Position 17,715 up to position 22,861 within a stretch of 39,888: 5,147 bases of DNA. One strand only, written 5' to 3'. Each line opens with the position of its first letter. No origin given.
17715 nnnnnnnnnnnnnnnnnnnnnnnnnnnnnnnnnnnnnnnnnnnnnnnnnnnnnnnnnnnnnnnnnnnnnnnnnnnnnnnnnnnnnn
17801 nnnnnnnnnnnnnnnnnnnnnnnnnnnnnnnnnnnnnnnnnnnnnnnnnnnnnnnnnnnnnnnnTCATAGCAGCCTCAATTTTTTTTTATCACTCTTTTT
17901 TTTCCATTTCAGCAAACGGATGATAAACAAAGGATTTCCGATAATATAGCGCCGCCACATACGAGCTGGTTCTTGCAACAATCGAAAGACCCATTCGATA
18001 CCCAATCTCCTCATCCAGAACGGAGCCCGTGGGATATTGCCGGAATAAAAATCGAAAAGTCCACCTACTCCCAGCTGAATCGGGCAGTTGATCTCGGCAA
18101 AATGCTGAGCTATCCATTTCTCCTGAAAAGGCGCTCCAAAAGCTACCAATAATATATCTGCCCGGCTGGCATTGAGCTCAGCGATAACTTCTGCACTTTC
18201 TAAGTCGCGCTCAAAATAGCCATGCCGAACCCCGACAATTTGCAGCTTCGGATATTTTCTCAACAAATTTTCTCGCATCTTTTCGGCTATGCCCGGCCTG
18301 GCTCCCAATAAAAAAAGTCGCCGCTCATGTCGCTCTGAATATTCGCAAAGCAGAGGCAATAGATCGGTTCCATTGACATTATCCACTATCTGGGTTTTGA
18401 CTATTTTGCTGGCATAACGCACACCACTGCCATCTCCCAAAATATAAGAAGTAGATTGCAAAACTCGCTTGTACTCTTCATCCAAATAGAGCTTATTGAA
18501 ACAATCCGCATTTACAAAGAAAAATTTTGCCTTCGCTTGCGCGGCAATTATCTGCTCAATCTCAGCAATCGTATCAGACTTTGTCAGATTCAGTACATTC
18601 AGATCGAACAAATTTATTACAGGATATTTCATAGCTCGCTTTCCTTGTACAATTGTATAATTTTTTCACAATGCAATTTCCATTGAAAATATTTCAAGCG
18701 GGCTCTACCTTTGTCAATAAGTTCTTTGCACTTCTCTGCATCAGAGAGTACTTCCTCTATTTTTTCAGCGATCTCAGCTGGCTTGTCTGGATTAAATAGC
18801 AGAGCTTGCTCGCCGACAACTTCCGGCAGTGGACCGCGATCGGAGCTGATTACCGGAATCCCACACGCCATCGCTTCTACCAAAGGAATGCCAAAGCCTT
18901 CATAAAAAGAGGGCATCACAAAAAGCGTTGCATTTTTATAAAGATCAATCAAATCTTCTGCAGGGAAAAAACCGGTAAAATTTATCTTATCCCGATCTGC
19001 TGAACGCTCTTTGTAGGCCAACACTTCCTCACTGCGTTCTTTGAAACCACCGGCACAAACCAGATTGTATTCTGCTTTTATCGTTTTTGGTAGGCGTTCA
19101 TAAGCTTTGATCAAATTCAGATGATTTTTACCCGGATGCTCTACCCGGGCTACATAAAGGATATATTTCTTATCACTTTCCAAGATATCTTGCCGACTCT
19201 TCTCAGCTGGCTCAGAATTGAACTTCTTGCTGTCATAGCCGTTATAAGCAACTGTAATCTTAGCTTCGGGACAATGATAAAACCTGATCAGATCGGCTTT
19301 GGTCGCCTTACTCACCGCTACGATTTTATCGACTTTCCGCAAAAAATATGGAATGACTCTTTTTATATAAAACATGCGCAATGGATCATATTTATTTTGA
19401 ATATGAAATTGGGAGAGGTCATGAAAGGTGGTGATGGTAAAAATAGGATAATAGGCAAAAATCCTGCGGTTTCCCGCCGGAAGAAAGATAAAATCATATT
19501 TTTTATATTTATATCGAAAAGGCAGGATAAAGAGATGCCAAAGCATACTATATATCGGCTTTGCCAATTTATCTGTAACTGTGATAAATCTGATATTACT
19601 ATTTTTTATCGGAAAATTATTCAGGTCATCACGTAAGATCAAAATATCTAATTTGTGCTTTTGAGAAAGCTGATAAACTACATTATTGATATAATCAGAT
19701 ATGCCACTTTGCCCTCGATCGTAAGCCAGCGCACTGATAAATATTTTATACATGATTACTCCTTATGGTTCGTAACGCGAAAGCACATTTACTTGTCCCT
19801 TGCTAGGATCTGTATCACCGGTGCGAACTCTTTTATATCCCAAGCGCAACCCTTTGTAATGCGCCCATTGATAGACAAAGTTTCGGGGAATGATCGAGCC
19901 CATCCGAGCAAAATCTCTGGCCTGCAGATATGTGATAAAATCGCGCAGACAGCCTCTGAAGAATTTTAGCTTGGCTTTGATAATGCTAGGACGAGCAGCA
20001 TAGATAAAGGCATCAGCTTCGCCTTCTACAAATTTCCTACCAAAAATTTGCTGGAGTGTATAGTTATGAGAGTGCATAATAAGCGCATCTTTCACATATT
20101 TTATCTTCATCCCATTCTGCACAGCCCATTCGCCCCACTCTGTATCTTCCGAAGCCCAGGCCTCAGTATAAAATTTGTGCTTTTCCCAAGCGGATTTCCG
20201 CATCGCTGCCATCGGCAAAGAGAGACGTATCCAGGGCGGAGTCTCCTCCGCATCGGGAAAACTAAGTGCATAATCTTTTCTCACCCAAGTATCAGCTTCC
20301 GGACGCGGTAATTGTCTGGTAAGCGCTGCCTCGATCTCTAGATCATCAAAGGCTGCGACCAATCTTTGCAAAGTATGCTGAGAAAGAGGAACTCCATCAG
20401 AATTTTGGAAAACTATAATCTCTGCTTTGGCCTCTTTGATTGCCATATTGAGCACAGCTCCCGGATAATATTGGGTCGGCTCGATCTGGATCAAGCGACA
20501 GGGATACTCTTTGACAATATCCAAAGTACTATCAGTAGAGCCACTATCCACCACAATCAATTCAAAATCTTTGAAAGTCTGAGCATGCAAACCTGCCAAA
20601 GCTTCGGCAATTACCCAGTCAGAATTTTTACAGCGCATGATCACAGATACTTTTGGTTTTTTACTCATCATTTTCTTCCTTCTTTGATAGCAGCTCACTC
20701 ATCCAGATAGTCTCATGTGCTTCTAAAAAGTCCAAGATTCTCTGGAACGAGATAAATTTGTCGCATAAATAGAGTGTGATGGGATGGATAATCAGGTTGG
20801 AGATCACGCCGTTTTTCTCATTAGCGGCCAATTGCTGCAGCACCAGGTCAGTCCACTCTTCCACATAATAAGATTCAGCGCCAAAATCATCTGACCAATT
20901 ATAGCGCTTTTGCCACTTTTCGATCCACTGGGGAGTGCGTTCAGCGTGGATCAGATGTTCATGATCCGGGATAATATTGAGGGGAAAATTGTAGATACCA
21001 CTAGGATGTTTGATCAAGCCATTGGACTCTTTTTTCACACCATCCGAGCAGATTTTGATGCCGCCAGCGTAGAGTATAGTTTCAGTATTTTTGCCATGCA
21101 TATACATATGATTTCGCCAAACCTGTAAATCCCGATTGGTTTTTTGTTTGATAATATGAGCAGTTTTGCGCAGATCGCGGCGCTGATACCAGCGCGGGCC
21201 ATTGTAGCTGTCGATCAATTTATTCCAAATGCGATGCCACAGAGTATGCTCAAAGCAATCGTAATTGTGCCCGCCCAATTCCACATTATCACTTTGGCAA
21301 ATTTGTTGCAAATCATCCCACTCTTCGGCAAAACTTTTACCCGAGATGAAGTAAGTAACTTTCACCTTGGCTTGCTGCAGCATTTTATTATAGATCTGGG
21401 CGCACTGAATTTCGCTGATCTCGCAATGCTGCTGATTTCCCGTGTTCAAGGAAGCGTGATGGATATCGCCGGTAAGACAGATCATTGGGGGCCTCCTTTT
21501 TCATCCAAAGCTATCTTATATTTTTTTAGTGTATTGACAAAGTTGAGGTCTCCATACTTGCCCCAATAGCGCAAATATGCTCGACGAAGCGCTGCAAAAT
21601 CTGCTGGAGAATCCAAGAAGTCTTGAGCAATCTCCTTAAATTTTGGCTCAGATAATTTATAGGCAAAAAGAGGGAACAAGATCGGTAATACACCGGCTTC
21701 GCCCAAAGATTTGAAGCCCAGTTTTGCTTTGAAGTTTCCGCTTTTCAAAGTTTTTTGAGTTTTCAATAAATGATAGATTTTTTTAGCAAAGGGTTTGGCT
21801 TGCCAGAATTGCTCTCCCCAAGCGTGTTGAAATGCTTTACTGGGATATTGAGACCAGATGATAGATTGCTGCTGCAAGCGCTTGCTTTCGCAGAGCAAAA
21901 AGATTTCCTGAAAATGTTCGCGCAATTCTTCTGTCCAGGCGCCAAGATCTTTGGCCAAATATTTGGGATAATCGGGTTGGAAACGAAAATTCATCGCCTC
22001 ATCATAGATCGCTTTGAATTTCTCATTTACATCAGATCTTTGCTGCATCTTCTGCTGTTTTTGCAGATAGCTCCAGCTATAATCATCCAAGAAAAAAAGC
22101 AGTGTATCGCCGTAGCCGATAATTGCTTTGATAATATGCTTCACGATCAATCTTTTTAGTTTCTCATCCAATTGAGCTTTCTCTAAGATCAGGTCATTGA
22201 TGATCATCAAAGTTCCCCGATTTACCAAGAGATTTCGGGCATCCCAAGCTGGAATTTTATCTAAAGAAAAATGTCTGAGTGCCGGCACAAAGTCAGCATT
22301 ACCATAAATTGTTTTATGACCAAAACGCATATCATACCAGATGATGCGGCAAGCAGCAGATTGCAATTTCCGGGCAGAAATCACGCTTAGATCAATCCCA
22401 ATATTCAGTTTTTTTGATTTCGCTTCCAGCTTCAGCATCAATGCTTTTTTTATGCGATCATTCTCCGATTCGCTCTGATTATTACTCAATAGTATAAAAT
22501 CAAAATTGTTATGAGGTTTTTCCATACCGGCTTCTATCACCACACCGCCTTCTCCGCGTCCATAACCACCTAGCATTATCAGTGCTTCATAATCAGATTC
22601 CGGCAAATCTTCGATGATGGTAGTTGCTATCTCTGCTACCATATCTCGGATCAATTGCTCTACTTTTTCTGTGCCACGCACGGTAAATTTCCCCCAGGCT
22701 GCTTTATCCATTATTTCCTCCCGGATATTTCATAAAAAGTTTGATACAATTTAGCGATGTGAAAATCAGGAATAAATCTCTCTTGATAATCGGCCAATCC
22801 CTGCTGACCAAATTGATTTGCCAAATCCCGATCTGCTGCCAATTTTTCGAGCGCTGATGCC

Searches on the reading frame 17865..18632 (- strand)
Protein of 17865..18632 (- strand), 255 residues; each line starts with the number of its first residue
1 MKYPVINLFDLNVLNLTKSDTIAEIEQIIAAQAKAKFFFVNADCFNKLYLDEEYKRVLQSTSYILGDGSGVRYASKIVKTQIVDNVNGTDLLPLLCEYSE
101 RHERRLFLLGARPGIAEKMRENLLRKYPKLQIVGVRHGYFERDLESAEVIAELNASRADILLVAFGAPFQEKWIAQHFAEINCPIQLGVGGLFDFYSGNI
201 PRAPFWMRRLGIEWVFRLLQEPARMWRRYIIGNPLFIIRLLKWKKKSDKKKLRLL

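Call 3: search_protein_families(library=pfam, proteins=[window:17865-18632:-], max_evalue=1)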
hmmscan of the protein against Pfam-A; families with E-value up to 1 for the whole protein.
window:17865-18632:- (255 aa): 1 family
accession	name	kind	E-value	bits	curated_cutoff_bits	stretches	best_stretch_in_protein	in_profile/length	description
PF03808.19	Glyco_tran_WecG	-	4.4e-61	206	27.4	1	62-229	2-168/168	Glycosyl transferase WecG/TagA/CpsF family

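Call 4: search_protein_families(library=ncbifam, proteins=[window:17865-18632:-], max_evalue=1)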
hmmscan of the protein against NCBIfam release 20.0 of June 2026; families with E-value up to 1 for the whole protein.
window:17865-18632:- (255 aa): 5 families
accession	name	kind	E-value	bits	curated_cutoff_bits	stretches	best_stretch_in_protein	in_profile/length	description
TIGR00696.1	wecG_tagA_cpsF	superfamily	1.9e-43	148.2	69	1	57-233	2-177/178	WecB/TagA/CpsF family glycosyltransferase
NF041710.1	UDPacetylman_taseTarA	equivalog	1.5e-42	145.8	350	1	6-246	9-246/247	N-acetylglucosaminyldiphosphoundecaprenol N-acetyl-beta-D-mannosaminyltransferase TarA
NF041872.1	EPS_EpsA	equivalog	6.4e-38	130.6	500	1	6-243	18-259/265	exopolysaccharide biosynthesis glycosyltransferase EpsA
NF002980.1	PRK03692.1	equivalog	3.4e-31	108.5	323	1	12-229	10-226/240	lipopolysaccharide N-acetylmannosaminouronosyltransferase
NF000840.1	PRK00071.1-3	equivalog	0.081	12.4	150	1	18-90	86-159/201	nicotinate-nucleotide adenylyltransferase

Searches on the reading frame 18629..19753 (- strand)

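Call 3: search_protein_families(library=pfam, proteins=[window:18629-19753:-], max_evalue=1)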
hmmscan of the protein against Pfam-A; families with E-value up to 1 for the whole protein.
window:18629-19753:- (374 aa): 7 families
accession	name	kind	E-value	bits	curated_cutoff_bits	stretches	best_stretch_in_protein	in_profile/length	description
PF00534.26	Glycos_transf_1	-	3.9e-41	140.9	26.4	1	185-351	4-171/172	Glycosyl transferases group 1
PF13692.12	Glyco_trans_1_4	-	6.6e-32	111.1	27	1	196-338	2-142/142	Glycosyl transferases group 1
PF13439.12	Glyco_transf_4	-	1e-16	61.8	28.5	1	17-175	3-168/170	Glycosyltransferase Family 4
PF20706.3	GT4-conflict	-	2.3e-12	47.1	26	1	185-361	187-381/385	Family 4 Glycosyltransferase in conflict systems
PF13524.12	Glyco_trans_1_2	-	1.5e-09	38.4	25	1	228-354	14-130/144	Glycosyl transferase-like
PF02350.25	Epimerase_2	-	0.00018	20.9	30.6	1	172-344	154-325/347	UDP-N-acetylglucosamine 2-epimerase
PF13579.12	Glyco_trans_4_4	-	0.0042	17.9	29.7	1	107-172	98-158/158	Glycosyl transferase 4-like domain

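Call 40: search_protein_families(library=ncbifam, proteins=[window:18629-19753:-], max_evalue=0.00001)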
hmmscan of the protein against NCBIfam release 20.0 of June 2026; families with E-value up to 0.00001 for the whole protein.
window:18629-19753:- (374 aa): 32 families (the best 25 are shown)
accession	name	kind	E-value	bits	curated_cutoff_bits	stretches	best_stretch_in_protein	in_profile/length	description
TIGR02149.1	glgA_Coryne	subfamily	1.4e-34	119.9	302.4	1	139-371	143-389/391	glycogen synthase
TIGR04047.1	MSMEG_0565_glyc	hypoth_equivalog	2e-29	102.8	259.85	1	138-370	136-372/373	MSMEG_0565 family glycosyltransferase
TIGR03999.1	thiol_BshA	equivalog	5.2e-26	91.4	273.7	1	130-371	134-372/375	N-acetyl-alpha-D-glucosaminyl L-malate synthase BshA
TIGR04157.1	glyco_rSAM_CFB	subfamily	8.2e-25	87.6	400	1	137-352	166-388/406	TIGR04157 family glycosyltransferase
NF050063.1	ProtGlycPglJ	equivalog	1.8e-24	86.6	500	1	9-360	7-354/363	N-acetylgalactosamine-N,N'-diacetylbacillosaminyl-diphospho-undecaprenol 4-alpha-N-acetylgalactosaminyltransferase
TIGR03449.1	mycothiol_MshA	equivalog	8.1e-24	84.3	462.5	1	139-371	163-402/406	D-inositol-3-phosphate glycosyltransferase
TIGR03088.1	stp2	hypoth_equivalog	6.1e-23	81.5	409.05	1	141-371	137-372/374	TIGR03088 family PEP-CTERM/XrtA system glycosyltransferase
NF041876.1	EPS_EpsE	equivalog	4.9e-22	78.7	400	1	164-354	186-377/389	exopolysaccharide biosynthesis GT4 family glycosyltransferase EpsE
NF038295.1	EPS_HpsP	equivalog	8.1e-21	74.5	550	1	172-371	184-386/388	hormogonium polysaccharide biosynthesis glycosyltransferase HpsP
NF012028.0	PRK15484.1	subfamily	4.9e-19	68.7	618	1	157-358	152-364/380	lipopolysaccharide N-acetylglucosaminyltransferase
NF041010.1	glycosy_Agl16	equivalog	7.5e-18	64.5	575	1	136-372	129-351/352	glycosylation protein Agl16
NF047684.1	TeichurnBiosyTuaC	equivalog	1.7e-17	63.5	550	1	138-347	162-363/391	teichuronic acid biosynthesis protein TuaC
NF053787.1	GlcN_PG_synth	equivalog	7e-16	58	480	1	118-371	121-358/361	N-acetylglucosaminyl phosphatidylglycerol synthase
TIGR02472.1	sucr_P_syn_N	equivalog_domain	5.2e-15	55.2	576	1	157-367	202-436/439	sucrose-phosphate synthase, putative, glycosyltransferase domain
NF046085.1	XrtY_assoc_Gly1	equivalog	6.1e-15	55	400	1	113-371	134-383/387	XrtY-associated glycosyltransferase XYAG1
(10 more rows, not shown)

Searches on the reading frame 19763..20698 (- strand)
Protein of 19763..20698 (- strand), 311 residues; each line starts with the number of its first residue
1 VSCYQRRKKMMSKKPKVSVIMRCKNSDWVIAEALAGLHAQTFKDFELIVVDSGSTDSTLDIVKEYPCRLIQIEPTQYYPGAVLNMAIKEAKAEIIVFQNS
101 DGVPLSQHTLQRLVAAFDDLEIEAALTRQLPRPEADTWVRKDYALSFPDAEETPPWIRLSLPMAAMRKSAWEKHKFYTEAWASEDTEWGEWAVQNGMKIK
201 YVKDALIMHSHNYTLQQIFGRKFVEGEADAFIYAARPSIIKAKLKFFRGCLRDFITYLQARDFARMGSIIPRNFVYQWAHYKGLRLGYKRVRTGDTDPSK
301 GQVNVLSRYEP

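Call 3: search_protein_families(library=pfam, proteins=[window:19763-20698:-], max_evalue=1)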
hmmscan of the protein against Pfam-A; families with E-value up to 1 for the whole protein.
window:19763-20698:- (311 aa): 3 families
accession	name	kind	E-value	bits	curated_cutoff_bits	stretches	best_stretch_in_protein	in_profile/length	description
PF00535.33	Glycos_transf_2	-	3.6e-20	73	23.3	1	18-142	1-128/168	Glycosyl transferase family 2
PF13641.12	Glyco_tranf_2_3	-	4e-13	50.4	27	1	15-222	1-224/230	Glycosyltransferase like family 2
PF10111.15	Glyco_tranf_2_2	-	0.00053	20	27.3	1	27-102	13-92/276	Glycosyltransferase like family 2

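Call 40: search_protein_families(library=ncbifam, proteins=[window:19763-20698:-], max_evalue=0.00001)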
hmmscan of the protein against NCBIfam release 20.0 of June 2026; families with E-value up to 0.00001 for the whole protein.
window:19763-20698:- (311 aa): 11 families
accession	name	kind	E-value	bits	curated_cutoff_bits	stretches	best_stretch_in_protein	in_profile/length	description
TIGR03965.1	mycofact_glyco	equivalog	9.4e-16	57.7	280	1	7-233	66-304/467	mycofactocin biosynthesis glycosyltransferase MftF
NF053739.1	GlytfEpsEBac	equivalog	1.6e-12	47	450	1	15-117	1-107/265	glycosyltransferase EpsE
NF047683.1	TeichurnBiosyTuaG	equivalog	9.7e-12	45.1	400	1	10-104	1-99/252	teichuronic acid biosynthesis protein TuaG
NF007482.0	PRK10073.1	equivalog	1.9e-11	43.6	423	1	10-122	1-117/334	glycosyltransferase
NF041875.1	EPS_EpsD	equivalog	5.4e-11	42.5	370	1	17-140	1-130/325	exopolysaccharide biosynthesis glycosyltransferase EpsD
TIGR03937.1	PgaC_IcaA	equivalog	2.8e-10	39.7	422.3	1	7-127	37-160/407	poly-beta-1,6-N-acetyl-D-glucosamine synthase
TIGR04283.1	glyco_like_mftF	equivalog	1.2e-09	38.1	182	1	17-118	1-98/221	TIGR04283 family arsenosugar biosynthesis glycosyltransferase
NF050050.1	ProtGlycPglI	equivalog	3.6e-08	33.2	500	1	14-115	1-106/306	GalNAc(5)-diNAcBac-PP-undecaprenol beta-1,3-glucosyltransferase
NF010496.0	PRK13915.1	equivalog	2.8e-06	26.7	262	1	13-117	29-142/307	glucosyl-3-phosphoglycerate synthase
NF045692.1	OglycostaseCruG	equivalog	6.9e-06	25.2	600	0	10-65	36-91/386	2'-O-glycosyltransferase CruG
NF041391.1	DPhHxTase_Halo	equivalog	9.8e-06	24.7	375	0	25-103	5-80/213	dolichyl-phosphate hexose transferase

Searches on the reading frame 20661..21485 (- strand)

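Call 19: search_protein_families(library=pfam, proteins=[window:20661-21485:-], max_evalue=0.001)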
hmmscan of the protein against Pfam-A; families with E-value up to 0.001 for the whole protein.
window:20661-21485:- (274 aa): 1 family
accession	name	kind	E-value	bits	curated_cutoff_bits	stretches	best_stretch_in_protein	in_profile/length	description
PF01522.26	Polysacc_deac_1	-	2.2e-06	28.1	23.1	1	34-124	26-102/124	Polysaccharide deacetylase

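Call 40: search_protein_families(library=ncbifam, proteins=[window:20661-21485:-], max_evalue=0.00001)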
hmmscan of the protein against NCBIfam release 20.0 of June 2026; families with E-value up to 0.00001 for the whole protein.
window:20661-21485:- (274 aa): 0 families

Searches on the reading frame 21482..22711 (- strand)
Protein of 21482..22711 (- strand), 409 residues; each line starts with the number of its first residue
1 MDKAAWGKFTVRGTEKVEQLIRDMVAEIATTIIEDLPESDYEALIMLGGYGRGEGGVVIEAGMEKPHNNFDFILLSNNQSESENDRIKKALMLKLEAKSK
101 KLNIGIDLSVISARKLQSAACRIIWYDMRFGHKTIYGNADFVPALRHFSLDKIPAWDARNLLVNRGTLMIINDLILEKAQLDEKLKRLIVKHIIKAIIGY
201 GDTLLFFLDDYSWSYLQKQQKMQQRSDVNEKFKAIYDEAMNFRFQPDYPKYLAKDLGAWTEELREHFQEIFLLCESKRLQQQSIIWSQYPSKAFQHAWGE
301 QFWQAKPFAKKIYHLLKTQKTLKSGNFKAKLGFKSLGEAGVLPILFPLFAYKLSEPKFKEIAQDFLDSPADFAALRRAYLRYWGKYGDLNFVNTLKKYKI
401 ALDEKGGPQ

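Call 19: search_protein_families(library=pfam, proteins=[window:21482-22711:-], max_evalue=0.001)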
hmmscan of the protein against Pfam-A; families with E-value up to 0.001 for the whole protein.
window:21482-22711:- (409 aa): 0 families

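Call 40: search_protein_families(library=ncbifam, proteins=[window:21482-22711:-], max_evalue=0.00001)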
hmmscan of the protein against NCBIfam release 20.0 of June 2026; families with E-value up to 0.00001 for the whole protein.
window:21482-22711:- (409 aa): 0 families

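Call 51: search_protein_families(library=pfam, proteins=[window:21482-22711:-], max_evalue=10)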
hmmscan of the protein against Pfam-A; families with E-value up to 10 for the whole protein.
window:21482-22711:- (409 aa): 1 family
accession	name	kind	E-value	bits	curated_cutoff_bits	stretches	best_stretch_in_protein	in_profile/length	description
PF04546.19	Sigma70_ner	-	0.0023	18.3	29.7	1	219-313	98-193/210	Sigma-70, non-essential region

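Call 63: search_solved_structures(query=window:21482-22711:-, max_evalue=10)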
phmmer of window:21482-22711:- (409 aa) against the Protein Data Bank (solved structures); distinct sequences matched with E-value up to 10: 1.
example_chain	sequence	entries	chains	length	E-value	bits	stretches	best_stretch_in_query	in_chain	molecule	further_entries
8s79_A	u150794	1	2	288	0.71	12.2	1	281-345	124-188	Nod-factor receptor 5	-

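Call 64: search_protein_families(library=padloc, proteins=[window:21482-22711:-], max_evalue=0.01)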
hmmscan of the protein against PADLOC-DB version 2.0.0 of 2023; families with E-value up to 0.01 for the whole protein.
window:21482-22711:- (409 aa): 0 families
